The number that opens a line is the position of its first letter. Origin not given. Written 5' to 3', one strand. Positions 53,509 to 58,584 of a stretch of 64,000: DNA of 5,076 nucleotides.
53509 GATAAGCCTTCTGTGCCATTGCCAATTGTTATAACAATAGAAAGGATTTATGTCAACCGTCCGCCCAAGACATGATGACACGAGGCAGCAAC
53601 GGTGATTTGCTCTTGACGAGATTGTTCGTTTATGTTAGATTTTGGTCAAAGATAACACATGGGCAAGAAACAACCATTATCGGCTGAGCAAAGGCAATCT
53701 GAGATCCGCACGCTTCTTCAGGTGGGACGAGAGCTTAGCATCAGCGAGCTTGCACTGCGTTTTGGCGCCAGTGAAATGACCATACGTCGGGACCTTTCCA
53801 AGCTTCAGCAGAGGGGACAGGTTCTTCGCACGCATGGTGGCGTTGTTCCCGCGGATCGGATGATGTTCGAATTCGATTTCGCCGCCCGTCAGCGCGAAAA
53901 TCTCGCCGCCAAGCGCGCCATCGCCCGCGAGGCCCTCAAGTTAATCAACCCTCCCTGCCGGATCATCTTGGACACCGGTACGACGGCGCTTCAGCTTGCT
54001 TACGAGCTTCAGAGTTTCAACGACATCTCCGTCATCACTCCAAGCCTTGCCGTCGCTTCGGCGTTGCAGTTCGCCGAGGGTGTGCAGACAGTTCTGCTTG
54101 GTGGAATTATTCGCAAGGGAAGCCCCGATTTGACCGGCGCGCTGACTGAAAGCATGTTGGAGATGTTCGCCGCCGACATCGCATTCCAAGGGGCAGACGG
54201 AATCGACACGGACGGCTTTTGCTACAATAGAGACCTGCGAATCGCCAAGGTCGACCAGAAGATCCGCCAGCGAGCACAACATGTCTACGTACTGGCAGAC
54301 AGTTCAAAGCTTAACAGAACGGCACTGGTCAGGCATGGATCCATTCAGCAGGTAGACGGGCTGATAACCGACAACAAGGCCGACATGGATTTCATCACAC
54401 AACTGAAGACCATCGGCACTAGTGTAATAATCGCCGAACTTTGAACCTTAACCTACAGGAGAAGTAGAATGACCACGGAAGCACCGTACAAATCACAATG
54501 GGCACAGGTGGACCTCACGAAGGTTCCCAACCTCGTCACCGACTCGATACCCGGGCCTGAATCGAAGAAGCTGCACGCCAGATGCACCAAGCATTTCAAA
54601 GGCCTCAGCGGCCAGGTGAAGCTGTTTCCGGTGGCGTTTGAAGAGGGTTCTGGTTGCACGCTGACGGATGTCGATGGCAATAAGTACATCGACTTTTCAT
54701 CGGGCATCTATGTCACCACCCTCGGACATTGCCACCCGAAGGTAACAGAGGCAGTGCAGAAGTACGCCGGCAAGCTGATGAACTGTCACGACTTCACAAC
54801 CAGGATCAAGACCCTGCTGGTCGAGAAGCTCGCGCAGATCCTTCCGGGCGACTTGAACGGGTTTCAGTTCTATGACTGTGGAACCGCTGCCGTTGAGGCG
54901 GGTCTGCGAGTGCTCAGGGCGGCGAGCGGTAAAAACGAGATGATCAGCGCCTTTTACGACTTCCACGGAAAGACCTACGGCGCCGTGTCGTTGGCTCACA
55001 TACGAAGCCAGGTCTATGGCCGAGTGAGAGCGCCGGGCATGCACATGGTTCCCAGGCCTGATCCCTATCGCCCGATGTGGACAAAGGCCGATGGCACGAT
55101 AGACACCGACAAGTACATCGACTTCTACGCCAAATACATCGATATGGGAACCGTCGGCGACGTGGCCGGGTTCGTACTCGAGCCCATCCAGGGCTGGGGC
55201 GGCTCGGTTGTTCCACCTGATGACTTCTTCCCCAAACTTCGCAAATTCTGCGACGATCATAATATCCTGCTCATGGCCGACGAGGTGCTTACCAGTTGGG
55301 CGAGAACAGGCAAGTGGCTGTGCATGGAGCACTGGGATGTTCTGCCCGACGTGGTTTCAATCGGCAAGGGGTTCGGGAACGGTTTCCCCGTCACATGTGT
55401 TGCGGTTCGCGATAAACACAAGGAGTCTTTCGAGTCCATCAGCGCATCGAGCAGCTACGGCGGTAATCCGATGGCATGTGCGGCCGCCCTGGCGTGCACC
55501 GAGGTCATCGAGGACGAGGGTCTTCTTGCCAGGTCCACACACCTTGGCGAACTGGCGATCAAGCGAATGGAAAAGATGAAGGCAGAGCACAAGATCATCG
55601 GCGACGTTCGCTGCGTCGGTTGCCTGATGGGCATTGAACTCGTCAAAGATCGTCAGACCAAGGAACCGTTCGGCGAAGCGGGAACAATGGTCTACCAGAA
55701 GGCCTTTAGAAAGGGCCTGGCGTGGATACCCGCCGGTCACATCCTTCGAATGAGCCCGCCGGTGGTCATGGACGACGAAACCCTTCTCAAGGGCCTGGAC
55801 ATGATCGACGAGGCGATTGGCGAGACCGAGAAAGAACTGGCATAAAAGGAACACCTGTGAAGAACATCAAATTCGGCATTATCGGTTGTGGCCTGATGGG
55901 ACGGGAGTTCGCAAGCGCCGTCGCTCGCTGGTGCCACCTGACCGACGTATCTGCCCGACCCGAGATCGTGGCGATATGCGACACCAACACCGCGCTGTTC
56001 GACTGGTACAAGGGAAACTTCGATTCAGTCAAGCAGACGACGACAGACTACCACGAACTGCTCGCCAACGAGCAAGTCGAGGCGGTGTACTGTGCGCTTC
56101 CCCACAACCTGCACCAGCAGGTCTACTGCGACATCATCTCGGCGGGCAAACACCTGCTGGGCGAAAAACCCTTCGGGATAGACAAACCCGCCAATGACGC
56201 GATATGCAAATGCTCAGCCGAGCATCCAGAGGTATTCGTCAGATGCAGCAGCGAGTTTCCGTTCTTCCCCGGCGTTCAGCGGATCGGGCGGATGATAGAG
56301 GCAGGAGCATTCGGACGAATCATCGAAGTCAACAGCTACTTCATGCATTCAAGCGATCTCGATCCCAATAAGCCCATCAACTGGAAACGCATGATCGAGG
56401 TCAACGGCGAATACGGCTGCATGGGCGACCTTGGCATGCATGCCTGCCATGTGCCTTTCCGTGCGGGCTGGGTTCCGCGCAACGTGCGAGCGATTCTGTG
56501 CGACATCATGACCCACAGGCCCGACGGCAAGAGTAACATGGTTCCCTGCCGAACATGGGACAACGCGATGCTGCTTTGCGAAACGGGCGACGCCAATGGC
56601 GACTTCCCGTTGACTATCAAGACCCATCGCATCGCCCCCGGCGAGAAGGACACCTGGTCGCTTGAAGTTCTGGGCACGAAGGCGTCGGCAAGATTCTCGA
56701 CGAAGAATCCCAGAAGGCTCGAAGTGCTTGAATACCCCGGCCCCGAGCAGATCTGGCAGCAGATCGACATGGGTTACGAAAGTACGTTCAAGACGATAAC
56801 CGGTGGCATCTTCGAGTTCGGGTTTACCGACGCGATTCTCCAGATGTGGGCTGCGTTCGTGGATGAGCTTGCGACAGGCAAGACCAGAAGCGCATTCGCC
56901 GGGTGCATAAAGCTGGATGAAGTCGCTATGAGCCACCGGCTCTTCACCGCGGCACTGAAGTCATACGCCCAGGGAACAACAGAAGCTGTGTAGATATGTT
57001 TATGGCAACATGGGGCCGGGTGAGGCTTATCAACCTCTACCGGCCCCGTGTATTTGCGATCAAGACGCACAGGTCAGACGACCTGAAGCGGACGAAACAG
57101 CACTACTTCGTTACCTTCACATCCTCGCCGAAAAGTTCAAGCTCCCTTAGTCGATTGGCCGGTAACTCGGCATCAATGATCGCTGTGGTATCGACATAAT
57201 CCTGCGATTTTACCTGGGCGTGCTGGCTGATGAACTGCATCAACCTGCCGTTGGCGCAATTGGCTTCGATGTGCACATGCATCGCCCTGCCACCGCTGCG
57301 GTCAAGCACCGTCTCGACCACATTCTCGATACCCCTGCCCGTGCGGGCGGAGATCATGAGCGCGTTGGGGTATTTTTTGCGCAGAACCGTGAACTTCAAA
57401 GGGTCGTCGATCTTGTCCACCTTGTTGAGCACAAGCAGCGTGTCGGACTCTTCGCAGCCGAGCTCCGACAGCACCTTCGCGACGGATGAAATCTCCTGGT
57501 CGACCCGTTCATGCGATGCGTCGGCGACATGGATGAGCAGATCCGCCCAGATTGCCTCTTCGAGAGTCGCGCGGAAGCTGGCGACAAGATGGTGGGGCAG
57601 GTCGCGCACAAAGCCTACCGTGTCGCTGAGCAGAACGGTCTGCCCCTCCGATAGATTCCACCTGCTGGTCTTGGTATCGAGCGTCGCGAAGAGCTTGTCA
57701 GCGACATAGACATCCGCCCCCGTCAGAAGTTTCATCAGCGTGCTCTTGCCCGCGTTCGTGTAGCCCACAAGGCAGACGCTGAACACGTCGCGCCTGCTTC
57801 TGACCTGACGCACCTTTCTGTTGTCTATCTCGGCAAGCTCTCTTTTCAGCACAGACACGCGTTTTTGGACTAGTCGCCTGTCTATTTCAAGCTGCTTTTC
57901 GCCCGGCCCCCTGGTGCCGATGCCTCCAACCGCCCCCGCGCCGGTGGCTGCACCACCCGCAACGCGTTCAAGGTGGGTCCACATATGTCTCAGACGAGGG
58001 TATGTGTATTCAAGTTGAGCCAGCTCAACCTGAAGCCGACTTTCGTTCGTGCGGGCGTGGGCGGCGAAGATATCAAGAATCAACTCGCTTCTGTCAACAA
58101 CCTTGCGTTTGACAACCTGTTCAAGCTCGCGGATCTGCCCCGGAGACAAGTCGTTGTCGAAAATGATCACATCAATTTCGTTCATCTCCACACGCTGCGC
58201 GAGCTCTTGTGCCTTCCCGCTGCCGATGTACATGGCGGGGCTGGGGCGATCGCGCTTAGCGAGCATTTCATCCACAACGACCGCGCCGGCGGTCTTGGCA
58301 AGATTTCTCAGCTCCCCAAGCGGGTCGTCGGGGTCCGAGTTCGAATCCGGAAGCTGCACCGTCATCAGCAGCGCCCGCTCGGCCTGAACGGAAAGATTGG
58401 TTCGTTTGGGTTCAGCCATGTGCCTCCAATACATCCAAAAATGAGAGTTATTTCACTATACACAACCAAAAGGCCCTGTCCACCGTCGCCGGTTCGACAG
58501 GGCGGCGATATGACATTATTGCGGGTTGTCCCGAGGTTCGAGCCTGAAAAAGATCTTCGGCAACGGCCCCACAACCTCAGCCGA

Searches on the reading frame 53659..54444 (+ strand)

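Call 38: search_protein_families(library=pfam, proteins=[window:53659-54444:+], max_evalue=0.001)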
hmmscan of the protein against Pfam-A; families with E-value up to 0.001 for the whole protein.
window:53659-54444:+ (261 aa): 4 families
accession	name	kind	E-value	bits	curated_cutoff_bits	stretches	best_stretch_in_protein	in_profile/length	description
PF00455.28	DeoRC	-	1.3e-43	149.2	31.8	1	81-239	2-160/160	DeoR C terminal sensor domain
PF08220.18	HTH_DeoR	-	9.5e-15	54.5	21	1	12-63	1-52/57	DeoR-like helix-turn-helix domain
PF08279.18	HTH_11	-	5.9e-06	26.5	25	1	12-53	1-43/55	HTH domain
PF00392.27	GntR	-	4.1e-05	23.6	27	1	18-61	16-60/64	Bacterial regulatory proteins, gntR family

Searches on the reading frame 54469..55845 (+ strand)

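Call 38: search_protein_families(library=pfam, proteins=[window:54469-55845:+], max_evalue=0.001)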
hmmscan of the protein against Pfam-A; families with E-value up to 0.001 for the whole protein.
window:54469-55845:+ (458 aa): 1 family
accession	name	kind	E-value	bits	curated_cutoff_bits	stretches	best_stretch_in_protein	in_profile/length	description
PF00202.27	Aminotran_3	-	8.5e-92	308.4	30.5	1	52-450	8-403/403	Aminotransferase class-III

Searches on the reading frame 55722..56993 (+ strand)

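Call 38: search_protein_families(library=pfam, proteins=[window:55722-56993:+], max_evalue=0.001)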
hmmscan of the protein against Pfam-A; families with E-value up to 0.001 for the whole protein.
window:55722-56993:+ (423 aa): 2 families
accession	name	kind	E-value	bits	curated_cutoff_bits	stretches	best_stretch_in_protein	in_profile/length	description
PF01408.29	GFO_IDH_MocA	-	3.5e-13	50.7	24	1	49-161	1-105/120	Oxidoreductase family, NAD-binding Rossmann fold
PF22725.1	GFO_IDH_MocA_C3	-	3.9e-09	37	27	1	185-323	1-123/124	GFO/IDH/MocA C-terminal domain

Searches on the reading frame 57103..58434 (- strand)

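Call 38: search_protein_families(library=pfam, proteins=[window:57103-58434:-], max_evalue=0.001)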
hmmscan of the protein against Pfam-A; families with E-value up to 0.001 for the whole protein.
window:57103-58434:- (443 aa): 9 families
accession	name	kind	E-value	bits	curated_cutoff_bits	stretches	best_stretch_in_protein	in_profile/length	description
PF13167.11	GTP-bdg_N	-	3e-33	114.7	25.4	1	39-124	4-89/89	GTP-binding GTPase N-terminal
PF16360.10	GTP-bdg_M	-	1.2e-27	96.7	29.5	1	126-214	1-79/79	GTP-binding GTPase Middle Region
PF01926.29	MMR_HSR1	-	1.8e-21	76.8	21.9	1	220-338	2-113/113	50S ribosome-binding GTPase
PF02421.24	FeoB_N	-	2.9e-06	27.3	27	1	219-372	2-152/156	Ferrous iron transport protein B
PF19275.4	HflX_C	-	7.5e-05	23.2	26.4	1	354-433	8-88/102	HflX C-terminal domain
PF03193.22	RsgA_GTPase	-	0.00012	22.4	30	0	312-375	36-103/174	RsgA GTPase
PF00350.29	Dynamin_N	-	0.00032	21.2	27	0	220-248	1-29/168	Dynamin family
PF16897.10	MMR_HSR1_Xtn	-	0.00032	21.1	35.2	0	331-377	57-101/106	C-terminal region of MMR_HSR1 domain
PF00009.33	GTP_EFTU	-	0.00057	20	26.5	0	296-371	92-177/188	Elongation factor Tu GTP binding domain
